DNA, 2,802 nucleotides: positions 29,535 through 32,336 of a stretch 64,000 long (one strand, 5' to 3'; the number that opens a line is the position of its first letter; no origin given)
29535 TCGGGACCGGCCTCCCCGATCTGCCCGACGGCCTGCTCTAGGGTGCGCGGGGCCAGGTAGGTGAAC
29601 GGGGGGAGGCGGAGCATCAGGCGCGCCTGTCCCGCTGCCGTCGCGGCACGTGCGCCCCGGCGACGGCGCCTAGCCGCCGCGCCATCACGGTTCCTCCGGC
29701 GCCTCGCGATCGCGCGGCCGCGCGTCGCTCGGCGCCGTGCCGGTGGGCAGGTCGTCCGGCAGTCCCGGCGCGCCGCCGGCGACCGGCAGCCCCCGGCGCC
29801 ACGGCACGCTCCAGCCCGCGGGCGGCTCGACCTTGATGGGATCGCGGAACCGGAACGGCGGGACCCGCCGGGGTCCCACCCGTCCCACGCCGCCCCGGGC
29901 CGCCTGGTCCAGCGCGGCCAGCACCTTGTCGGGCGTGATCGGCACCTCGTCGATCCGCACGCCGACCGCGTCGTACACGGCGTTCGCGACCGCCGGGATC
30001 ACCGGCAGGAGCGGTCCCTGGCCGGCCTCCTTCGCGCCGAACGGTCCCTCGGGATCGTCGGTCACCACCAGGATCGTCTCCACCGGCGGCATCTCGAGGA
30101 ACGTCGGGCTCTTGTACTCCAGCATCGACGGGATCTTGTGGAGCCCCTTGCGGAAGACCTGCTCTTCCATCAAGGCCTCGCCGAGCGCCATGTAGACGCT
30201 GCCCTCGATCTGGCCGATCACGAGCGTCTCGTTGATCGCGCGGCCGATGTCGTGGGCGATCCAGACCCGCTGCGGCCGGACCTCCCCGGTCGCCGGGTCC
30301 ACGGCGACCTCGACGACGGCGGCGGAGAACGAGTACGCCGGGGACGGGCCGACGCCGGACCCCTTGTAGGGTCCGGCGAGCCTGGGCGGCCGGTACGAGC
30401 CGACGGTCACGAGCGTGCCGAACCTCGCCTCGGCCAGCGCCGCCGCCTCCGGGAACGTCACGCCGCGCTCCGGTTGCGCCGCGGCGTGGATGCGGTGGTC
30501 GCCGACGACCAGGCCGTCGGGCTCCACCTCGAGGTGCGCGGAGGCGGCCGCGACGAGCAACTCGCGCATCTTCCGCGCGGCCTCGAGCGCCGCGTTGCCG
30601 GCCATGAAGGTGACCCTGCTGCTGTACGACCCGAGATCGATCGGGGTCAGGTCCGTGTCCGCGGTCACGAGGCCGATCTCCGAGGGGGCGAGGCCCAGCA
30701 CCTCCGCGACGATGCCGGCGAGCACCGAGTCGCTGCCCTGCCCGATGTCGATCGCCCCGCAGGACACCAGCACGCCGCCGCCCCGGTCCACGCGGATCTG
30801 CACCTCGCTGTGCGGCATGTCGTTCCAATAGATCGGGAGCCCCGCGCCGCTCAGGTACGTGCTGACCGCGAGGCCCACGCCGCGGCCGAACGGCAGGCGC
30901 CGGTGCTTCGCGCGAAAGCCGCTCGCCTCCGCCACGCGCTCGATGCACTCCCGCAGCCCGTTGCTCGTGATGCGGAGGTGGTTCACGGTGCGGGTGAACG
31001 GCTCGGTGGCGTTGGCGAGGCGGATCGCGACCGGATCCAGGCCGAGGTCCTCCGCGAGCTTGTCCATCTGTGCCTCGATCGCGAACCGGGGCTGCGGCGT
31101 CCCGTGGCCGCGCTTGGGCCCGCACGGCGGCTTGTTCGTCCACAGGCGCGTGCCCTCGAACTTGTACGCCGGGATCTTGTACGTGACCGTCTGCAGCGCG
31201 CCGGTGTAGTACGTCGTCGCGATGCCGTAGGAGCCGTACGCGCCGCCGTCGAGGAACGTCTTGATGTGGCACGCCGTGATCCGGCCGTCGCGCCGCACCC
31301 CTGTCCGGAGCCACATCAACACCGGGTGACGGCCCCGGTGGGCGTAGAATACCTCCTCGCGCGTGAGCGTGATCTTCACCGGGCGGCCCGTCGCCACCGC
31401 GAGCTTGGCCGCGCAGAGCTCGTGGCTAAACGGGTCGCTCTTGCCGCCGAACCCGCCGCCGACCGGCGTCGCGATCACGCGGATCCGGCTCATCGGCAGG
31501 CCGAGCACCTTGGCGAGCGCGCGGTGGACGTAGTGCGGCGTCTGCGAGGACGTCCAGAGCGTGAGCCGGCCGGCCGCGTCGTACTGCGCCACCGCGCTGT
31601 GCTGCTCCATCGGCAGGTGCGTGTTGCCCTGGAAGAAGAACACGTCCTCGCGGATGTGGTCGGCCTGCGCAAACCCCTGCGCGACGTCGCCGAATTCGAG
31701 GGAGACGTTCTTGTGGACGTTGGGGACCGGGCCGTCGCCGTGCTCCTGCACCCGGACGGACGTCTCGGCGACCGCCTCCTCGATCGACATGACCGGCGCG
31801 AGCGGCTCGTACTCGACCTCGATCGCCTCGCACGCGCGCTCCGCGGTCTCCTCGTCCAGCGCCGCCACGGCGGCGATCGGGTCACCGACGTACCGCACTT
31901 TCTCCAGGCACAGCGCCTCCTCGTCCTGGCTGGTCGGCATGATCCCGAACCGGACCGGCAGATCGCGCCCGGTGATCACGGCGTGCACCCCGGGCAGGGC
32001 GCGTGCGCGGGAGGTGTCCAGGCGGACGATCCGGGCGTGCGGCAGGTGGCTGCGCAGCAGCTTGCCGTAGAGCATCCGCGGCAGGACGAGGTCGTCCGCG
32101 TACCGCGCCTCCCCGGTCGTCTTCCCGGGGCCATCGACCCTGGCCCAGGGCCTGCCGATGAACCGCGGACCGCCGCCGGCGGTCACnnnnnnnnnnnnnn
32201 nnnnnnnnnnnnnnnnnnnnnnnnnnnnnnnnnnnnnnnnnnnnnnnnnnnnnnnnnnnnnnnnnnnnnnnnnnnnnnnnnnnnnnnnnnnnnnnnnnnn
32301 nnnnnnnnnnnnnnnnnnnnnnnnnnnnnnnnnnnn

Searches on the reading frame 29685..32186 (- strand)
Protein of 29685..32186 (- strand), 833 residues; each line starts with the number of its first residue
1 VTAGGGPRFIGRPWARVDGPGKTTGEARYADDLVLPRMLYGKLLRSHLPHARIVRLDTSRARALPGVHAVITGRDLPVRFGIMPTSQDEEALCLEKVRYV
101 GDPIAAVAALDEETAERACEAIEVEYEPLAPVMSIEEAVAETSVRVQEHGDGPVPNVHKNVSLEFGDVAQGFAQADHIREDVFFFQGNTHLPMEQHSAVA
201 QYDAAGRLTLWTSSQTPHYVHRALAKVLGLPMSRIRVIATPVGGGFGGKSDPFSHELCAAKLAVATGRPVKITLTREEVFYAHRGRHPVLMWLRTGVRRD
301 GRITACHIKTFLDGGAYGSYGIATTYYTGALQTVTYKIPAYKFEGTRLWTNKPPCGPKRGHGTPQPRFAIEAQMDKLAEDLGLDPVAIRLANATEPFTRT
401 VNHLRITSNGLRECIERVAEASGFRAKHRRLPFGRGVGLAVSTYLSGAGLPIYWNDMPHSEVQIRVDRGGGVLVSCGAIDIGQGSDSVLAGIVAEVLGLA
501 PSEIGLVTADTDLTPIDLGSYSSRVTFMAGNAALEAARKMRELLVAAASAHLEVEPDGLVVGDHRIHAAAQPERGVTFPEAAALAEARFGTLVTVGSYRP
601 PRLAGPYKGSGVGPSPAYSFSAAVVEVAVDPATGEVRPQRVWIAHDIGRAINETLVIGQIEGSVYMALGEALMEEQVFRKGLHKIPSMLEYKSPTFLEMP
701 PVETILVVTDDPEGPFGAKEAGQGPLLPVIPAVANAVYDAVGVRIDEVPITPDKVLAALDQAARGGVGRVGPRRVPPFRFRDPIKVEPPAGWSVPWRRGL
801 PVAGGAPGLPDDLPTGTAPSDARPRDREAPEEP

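Call 6: search_protein_families(library=pfam, proteins=[window:29685-32186:-])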
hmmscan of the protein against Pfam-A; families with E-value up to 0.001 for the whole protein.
window:29685-32186:- (833 aa): 3 families
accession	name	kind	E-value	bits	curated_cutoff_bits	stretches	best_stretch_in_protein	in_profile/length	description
PF02738.23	MoCoBD_1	-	2.3e-79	266.4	27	1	159-393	11-244/244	Molybdopterin cofactor-binding domain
PF20256.3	MoCoBD_2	-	7.5e-67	226.2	27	1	424-700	11-283/283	Molybdopterin cofactor-binding domain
PF01315.27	Ald_Xan_dh_C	-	1.6e-32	112.6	31.3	1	24-129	1-109/110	Aldehyde oxidase and xanthine dehydrogenase, a/b hammerhead domain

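Call 7: search_protein_families(library=ncbifam, proteins=[window:29685-32186:-])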
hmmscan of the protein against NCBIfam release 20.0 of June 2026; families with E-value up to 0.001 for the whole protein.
window:29685-32186:- (833 aa): 13 families
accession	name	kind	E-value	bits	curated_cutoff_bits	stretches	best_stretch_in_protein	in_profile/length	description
TIGR03194.1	4hydrxCoA_A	equivalog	5.6e-266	884.7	994.55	1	16-759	3-746/746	4-hydroxybenzoyl-CoA reductase subunit alpha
NF043082.1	XdhA_XDHase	equivalog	9.5e-160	533.2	780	1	10-762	1-755/758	xanthine dehydrogenase subunit XdhA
NF007426.0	PRK09970.1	equivalog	7.5e-156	520.3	916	1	9-761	5-757/761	xanthine dehydrogenase molybdenum-binding subunit XdhA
TIGR03196.1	pucD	equivalog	7.5e-130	434.6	783.65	1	10-755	3-754/763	xanthine dehydrogenase subunit D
NF041018.1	glyceraldDH_alpha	equivalog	9.3e-113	378.1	790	1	9-755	2-740/741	glyceraldehyde dehydrogenase subunit alpha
TIGR03311.1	Se_dep_XDH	equivalog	7.7e-107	358.4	830.45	2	10-554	162-688/848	selenium-dependent xanthine dehydrogenase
NF040766.1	CODH_aero_grp5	exception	3.9e-104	349.4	950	2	8-585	3-594/785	aerobic carbon-monoxide dehydrogenase large subunit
TIGR03313.1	Se_sel_red_Mo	hypoth_equivalog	9.4e-100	334.7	1101.9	2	153-760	349-950/951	molybdopterin-dependent oxidoreductase Mo/Fe-S-binding subunit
NF045668.1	pterin_aldehy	equivalog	7.6e-99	332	1100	1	16-759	181-904/905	molybdopterin-dependent aldehyde oxidoreductase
TIGR02416.1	CO_dehy_Mo_lg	equivalog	6.6e-92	308.9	991.15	1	24-754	7-766/770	aerobic carbon-monoxide dehydrogenase large subunit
TIGR02965.1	xanthine_xdhB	equivalog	8.6e-91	305.3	849.5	1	22-760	13-755/758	xanthine dehydrogenase molybdopterin binding subunit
NF041671.1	peri_hyde_PaoC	equivalog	6.8e-90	302.4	1180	1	8-761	16-733/735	aldehyde oxidoreductase molybdenum-binding subunit PaoC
TIGR02969.1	mam_aldehyde_ox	subfamily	8.2e-56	189.2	1912.3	1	10-703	576-1240/1330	aldehyde oxidase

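Call 12: find_encoding_contigs(protein=window:29685-32186:-, flank=10000, max_places=6)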
Protein window:29685-32186:- (833 aa): 4 contigs read that carry it; 2 places shown.
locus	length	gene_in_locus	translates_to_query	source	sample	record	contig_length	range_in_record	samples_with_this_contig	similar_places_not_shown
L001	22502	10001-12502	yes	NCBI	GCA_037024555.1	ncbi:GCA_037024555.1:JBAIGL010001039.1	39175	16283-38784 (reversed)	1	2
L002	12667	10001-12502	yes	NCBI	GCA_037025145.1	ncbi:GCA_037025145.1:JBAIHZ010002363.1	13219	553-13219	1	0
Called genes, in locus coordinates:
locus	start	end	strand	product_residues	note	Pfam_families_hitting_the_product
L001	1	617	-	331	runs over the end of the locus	PF02558:ApbA, PF08546:ApbA_C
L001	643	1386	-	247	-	PF00005:ABC_tran, PF13304:AAA_21 (faint)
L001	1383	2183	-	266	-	PF00005:ABC_tran, PF02463:SMC_N (faint), PF13304:AAA_21 (weak), PF12399:BCA_ABC_TP_C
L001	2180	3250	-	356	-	PF02653:BPD_transp_2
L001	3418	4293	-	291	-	PF02653:BPD_transp_2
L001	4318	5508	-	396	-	PF13433:Peripla_BP_5, PF13458:Peripla_BP_6, PF01094:ANF_receptor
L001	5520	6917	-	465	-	PF02754:CCG (weak)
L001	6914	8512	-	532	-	PF01565:FAD_binding_4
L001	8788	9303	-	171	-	PF12867:DinB_2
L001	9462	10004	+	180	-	PF00111:Fer2, PF13085:Fer2_3 (weak), PF01799:Fer2_2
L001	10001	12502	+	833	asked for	PF01315:Ald_Xan_dh_C, PF02738:MoCoBD_1, PF20256:MoCoBD_2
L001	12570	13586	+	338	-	PF00941:FAD_binding_5, PF03450:CO_deh_flav_C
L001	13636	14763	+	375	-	PF00478:IMPDH, PF03060:NMO, PF01070:FMN_dh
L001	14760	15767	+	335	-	PF00676:E1_dh, PF02775:TPP_enzyme_C (faint), PF13292:DXP_synthase_N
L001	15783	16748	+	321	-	PF02779:Transket_pyr, PF02780:Transketolase_C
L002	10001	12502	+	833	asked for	PF01315:Ald_Xan_dh_C, PF02738:MoCoBD_1, PF20256:MoCoBD_2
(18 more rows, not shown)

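Call 13: find_related_loci(query=window:29685-32186:-, collection=genome_contigs, flank=10000)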
Query window:29685-32186:- (833 aa) in genome_contigs; peptide patterns used: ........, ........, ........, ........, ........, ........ (x = any residue, [..] = any of these).
599 stretches matched a pattern (row limit reached: there are more); 548 encode a relative of the query (tblastn E <= 1e-3); the best 80 are kept; 80 distinct loci.
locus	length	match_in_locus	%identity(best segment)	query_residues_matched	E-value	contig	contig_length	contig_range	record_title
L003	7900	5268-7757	85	1-823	0e+0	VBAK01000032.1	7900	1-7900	MAG: Bacillati bacterium ANGP1 isolate NP_3 14_0903_12_20cm_scaffold_5908, whole genome shotgun sequence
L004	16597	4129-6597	85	1-823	0e+0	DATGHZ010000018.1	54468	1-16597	MAG TPA_asm: bacterium isolate SMAG_U9794 k141_465100, whole genome shotgun sequence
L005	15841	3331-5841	83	1-829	0e+0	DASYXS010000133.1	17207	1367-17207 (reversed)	MAG TPA_asm: bacterium isolate SMAG_U6314 k141_1024343, whole genome shotgun sequence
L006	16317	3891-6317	84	1-808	0e+0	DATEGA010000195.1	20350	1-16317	MAG TPA_asm: bacterium isolate SMAG_U8773 k141_637868, whole genome shotgun sequence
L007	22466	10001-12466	75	5-824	0e+0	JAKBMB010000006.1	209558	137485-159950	MAG: Deltaproteobacteria bacterium isolate FK3.bin127 NODE_58_length_209558_cov_3.538774, whole genome shotgun sequence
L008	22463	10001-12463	88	5-825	0e+0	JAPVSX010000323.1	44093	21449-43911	MAG: Armatimonadota bacterium isolate MW2_metabat.8 k97_770881, whole genome shotgun sequence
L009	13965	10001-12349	72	10-792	0e+0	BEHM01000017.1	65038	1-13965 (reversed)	Bacterium HR10 DNA, contig: NODE_190_17, isolate: HRbin10, whole genome shotgun sequence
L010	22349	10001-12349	72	10-792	0e+0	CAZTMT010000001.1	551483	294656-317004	MAG TPA_asm: uncultured Clostridia bacterium isolate binchicken_co30_143 genome assembly, contig: NODE_8_length_551483_c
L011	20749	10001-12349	70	10-793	0e+0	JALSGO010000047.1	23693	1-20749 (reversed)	MAG: Candidatus Bipolaricaulota bacterium isolate 354-166_maxbin2_scaf2bin.100 354-166_scaffold_2028_c1, whole genome sh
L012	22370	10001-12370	70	3-792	0e+0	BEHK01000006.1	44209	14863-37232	Bacterium HR08 DNA, contig: NODE_313_6, isolate: HRbin08, whole genome shotgun sequence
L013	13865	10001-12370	70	9-797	0e+0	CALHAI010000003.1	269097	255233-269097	MAG: uncultured Blastocatellia bacterium isolate H1_Bin_METABAT__179_1_1 genome assembly, contig: c_000000054572, whole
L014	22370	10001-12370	71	9-797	0e+0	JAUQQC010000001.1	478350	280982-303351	MAG: Acidobacteriota bacterium isolate JZ-3.bins.73.201901 NODE_5_length_478350_cov_51.361775, whole genome shotgun sequ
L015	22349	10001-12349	70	9-793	0e+0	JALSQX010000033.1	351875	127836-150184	MAG: Blastocatellia bacterium isolate 356-308_maxbin2_scaf2bin.121 356-308_scaffold_2_c1, whole genome shotgun sequence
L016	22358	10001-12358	71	10-795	0e+0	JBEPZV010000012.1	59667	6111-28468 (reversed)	MAG: bacterium isolate 03V1_S199.semibin_refined.036 NODE_434_length_59667_cov_9.986228, whole genome shotgun sequence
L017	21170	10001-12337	69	10-790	0e+0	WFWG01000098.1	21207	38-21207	MAG: Ardenticatenaceae bacterium isolate S141_12_esom k151_185332, whole genome shotgun sequence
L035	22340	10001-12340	69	10-789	0e+0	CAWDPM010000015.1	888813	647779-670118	MAG: uncultured Candidatus Rokubacteria bacterium isolate MFD04850.bin.1.411 genome assembly, contig: contig_2730, whole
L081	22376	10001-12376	64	6-805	0e+0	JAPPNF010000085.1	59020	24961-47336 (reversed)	MAG: Deltaproteobacteria bacterium isolate RHO3_bin_65 NODE_1195_length_59020_cov_191.006868, whole genome shotgun seque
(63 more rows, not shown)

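Call 15: search_solved_structures(query=window:29685-32186:-, show_alignments=1)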
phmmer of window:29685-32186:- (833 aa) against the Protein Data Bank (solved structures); distinct sequences matched with E-value up to 0.001: 42.
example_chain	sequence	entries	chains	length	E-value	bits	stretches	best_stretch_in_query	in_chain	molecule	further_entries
1rm6_A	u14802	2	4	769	8e-189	633.1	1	15-761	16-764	4-hydroxybenzoyl-CoA reductase alpha subunit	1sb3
8uem_A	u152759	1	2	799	1.3e-87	298.2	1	16-760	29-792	Carbon monoxide dehydrogenase (Large chain), CoxL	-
7dqx_A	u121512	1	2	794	1.3e-81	278.4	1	7-757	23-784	6-hydroxypseudooxynicotine dehydrogenase complex subunit gamma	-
1t3q_B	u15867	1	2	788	1e-79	272.1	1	11-760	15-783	quinoline 2-oxidoreductase large subunit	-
3hrd_A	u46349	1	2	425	1.5e-78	268.3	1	8-420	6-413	Nicotinate dehydrogenase large molybdopterin subunit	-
1n5w_B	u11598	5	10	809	3.2e-76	260.6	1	15-741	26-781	Carbon monoxide dehydrogenase large chain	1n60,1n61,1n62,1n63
1zxi_B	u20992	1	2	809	4.2e-76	260.2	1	15-741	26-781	Carbon monoxide dehydrogenase large chain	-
5g5h_C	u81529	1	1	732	2.4e-68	234.5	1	8-759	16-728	Aldehyde oxidoreductase molybdenum-binding subunit PaoC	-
5g5g_C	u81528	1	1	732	4.4e-68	233.7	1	8-759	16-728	PUTATIVE XANTHINE DEHYDROGENASE YAGS FAD-BINDING SUBUNIT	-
1sij_A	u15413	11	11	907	3.5e-67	230.7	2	8-538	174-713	Aldehyde oxidoreductase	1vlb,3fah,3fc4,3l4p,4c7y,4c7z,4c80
1ffu_B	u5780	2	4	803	9.4e-66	226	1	24-755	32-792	CUTL, MOLYBDOPROTEIN OF CARBON MONOXIDE DEHYDROGENASE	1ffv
2w55_B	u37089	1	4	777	1.1e-61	212.5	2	10-397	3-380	XANTHINE DEHYDROGENASE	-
1jro_B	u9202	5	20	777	1.2e-61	212.4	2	10-397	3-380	xanthine dehydrogenase, chain B | XANTHINE DEHYDROGENASE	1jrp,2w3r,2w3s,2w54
1dgj_A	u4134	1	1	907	3.3e-60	207.6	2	11-538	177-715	ALDEHYDE OXIDOREDUCTASE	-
5y6q_C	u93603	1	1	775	2.3e-59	204.8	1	5-756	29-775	Aldehyde oxidase large subunit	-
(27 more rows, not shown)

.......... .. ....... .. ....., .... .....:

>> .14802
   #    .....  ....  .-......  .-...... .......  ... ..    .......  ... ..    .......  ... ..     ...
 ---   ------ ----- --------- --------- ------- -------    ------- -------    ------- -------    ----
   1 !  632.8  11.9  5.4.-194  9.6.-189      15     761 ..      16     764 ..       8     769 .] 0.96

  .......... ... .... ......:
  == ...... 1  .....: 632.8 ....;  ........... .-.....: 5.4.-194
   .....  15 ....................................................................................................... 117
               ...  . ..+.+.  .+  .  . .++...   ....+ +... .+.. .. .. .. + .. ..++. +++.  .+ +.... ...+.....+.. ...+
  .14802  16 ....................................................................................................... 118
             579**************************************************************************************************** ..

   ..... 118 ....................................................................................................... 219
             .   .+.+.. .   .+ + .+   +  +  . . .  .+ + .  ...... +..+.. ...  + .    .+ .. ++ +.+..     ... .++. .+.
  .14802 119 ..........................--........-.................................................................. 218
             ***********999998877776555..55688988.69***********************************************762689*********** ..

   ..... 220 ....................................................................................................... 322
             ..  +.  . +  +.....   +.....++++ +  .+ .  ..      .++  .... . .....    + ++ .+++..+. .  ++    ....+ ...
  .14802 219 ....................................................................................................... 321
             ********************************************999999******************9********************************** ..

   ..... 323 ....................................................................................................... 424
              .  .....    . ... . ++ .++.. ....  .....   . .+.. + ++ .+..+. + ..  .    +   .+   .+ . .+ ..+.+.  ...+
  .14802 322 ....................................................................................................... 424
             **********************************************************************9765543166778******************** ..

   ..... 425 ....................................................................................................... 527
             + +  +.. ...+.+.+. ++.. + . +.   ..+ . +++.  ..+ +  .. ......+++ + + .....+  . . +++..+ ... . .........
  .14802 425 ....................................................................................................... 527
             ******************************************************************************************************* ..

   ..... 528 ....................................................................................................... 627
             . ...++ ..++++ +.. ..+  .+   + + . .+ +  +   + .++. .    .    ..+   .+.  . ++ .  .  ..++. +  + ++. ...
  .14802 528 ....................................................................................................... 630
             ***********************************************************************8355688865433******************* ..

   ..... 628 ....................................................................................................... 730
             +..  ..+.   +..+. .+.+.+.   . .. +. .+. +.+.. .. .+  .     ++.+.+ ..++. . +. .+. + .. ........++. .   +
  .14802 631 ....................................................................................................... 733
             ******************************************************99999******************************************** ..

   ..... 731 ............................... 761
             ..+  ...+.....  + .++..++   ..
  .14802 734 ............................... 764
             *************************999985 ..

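Call 34: search_protein_families(library=pfam, proteins=[L035:13472-15175:+, L035:15175-16587:+, L035:17082-18053:+, L035:18791-19429:+, L035:19675-20676:+, L035:5914-7143:+, L035:7151-8026:+, L035:8159-8632:+, L081:13402-14919:+, L081:5771-7186:+])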
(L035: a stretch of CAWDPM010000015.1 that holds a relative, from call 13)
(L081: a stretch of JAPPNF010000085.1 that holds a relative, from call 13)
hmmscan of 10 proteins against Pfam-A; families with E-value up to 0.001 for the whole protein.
L035:13472-15175:+ (567 aa): 2 families
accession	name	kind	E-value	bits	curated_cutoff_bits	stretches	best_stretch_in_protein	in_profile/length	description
PF00378.25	ECH_1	-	6.6e-25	88.3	27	1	61-250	17-195/251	Enoyl-CoA hydratase/isomerase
PF16113.10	ECH_2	-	5e-08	33.3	27.2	1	60-239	11-182/335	Enoyl-CoA hydratase/isomerase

L035:15175-16587:+ (470 aa): 0 families

L035:17082-18053:+ (323 aa): 1 family
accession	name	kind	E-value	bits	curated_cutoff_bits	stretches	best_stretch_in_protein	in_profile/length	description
PF02567.21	PhzC-PhzF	-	6.6e-56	190.3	27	1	35-318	1-281/281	Phenazine biosynthesis-like protein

L035:18791-19429:+ (212 aa): 1 family
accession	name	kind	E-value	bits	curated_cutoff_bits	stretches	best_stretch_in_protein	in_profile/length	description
PF14535.12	AMP-binding_C_2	-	8.8e-15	55.2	25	1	116-206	1-93/96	AMP-binding enzyme C-terminal domain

L035:19675-20676:+ (333 aa): 3 families
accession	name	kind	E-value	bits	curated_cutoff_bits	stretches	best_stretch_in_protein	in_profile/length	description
PF01171.26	ATP_bind_3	-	3.8e-09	37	27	1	50-221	2-166/182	PP-loop family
PF22082.2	TtuA_LIM_N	-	1e-08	35.5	27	1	2-26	1-25/26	2-thiouridine synthetase TtuA, N-terminal LIM domain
PF01507.26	PAPS_reduct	-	0.0004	20.9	22.5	1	50-218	2-156/175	Phosphoadenosine phosphosulfate reductase domain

L035:5914-7143:+ (409 aa): 4 families
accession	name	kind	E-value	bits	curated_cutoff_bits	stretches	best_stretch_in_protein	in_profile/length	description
PF01266.30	DAO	-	1e-59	203.3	27.9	1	6-362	1-353/353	FAD dependent oxidoreductase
PF01494.25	FAD_binding_3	-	1.1e-05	25.3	22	1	4-50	1-45/349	FAD binding domain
PF00890.30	FAD_binding_2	-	9.7e-05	22.2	20.4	1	6-216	1-204/414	FAD binding domain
PF13450.12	NAD_binding_8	-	0.00025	21.7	21.9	1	9-38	1-29/68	NAD(P)-binding Rossmann-like domain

L035:7151-8026:+ (291 aa): 1 family
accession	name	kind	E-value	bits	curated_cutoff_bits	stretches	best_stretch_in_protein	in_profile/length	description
PF13714.12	PEP_mutase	-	2.9e-73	246.8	31.5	1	11-251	1-239/240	Phosphoenolpyruvate phosphomutase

L035:8159-8632:+ (157 aa): 1 family
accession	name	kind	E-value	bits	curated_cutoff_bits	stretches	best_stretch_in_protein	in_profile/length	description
PF00571.33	CBS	-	1.6e-22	80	24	2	83-135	1-54/57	CBS domain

L081:13402-14919:+ (505 aa): 2 families
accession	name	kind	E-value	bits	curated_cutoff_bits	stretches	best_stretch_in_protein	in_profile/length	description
PF00350.29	Dynamin_N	-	1.6e-14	54.7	27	1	69-234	1-165/168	Dynamin family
PF01926.29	MMR_HSR1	-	1.6e-05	25.4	21.9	0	69-97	2-29/113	50S ribosome-binding GTPase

L081:5771-7186:+ (471 aa): 2 families
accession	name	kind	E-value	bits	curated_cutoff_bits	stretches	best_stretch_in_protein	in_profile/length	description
PF00120.29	Gln-synt_C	-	3e-132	441.3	24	1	103-468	2-344/344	Glutamine synthetase, catalytic domain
PF03951.24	Gln-synt_N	-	2.4e-30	104.4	33.4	1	16-95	3-82/82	Glutamine synthetase, beta-Grasp domain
